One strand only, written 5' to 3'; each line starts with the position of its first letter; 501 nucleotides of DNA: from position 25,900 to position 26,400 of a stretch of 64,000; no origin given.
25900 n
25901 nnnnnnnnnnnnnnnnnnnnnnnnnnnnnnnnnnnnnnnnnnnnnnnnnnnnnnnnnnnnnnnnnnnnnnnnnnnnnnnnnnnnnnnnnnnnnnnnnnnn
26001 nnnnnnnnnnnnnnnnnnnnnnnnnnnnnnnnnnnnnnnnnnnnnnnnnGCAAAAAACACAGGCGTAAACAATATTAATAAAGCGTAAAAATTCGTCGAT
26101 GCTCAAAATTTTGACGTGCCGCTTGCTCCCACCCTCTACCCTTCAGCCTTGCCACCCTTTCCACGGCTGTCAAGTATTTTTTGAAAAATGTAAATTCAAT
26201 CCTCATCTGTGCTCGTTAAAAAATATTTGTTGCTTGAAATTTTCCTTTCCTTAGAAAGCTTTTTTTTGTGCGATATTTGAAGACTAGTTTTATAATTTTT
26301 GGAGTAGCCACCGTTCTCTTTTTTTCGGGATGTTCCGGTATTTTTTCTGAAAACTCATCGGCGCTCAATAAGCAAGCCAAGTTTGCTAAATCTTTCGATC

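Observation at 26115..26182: Family of ~65-70 nt C-rich, G-poor elements just downstream of plus-strand genes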

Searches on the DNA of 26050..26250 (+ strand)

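Call 81: search_rna_families(source=window, start=26050, end=26250, threshold=evalue, max_evalue=10)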
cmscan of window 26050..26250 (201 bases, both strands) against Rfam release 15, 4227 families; matches with E-value up to 10: 6.
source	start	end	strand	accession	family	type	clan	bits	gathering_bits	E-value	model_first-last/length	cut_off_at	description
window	26050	26114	-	RF02393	sau-59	Gene; sRNA;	-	16.4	80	6.3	1-71/128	3'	Staphylococcus sRNA sau-59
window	26172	26239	+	RF02280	TtnuCD3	Gene; snRNA; snoRNA; CD-box;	-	15.5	70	6.9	1-72/72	no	Tetrahymena snoRNA TtnuCD3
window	26106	26235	-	RF01254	snR34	Gene; snRNA; snoRNA; HACA-box;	CL00042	15.3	39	6.7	1-206/206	no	Small nucleolar RNA snR34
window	26227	26248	+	RF04336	Plastid-petD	Intron;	-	11.6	65.5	9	1-47/47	no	Plastid-petD group II-D5 intron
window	26118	26176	+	RF02174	SMAD5-AS1_2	Gene; lncRNA;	-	9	50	3.3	1-129/129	no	SMAD5 antisense RNA 1 conserved region 2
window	26050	26106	+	RF04321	tmRNA_permuted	Gene;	-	8.4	47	8.2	158-213/213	5'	permuted transfer-messenger RNA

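Call 82: search_dna_similar(query=window:26060-26200:+, collection=plasmids, mode=distant, max_evalue=0.01, max_rows=5)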
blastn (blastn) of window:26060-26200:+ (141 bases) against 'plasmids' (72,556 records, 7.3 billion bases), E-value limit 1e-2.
No match.
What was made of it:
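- Tried and rejected: No match (call 82).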
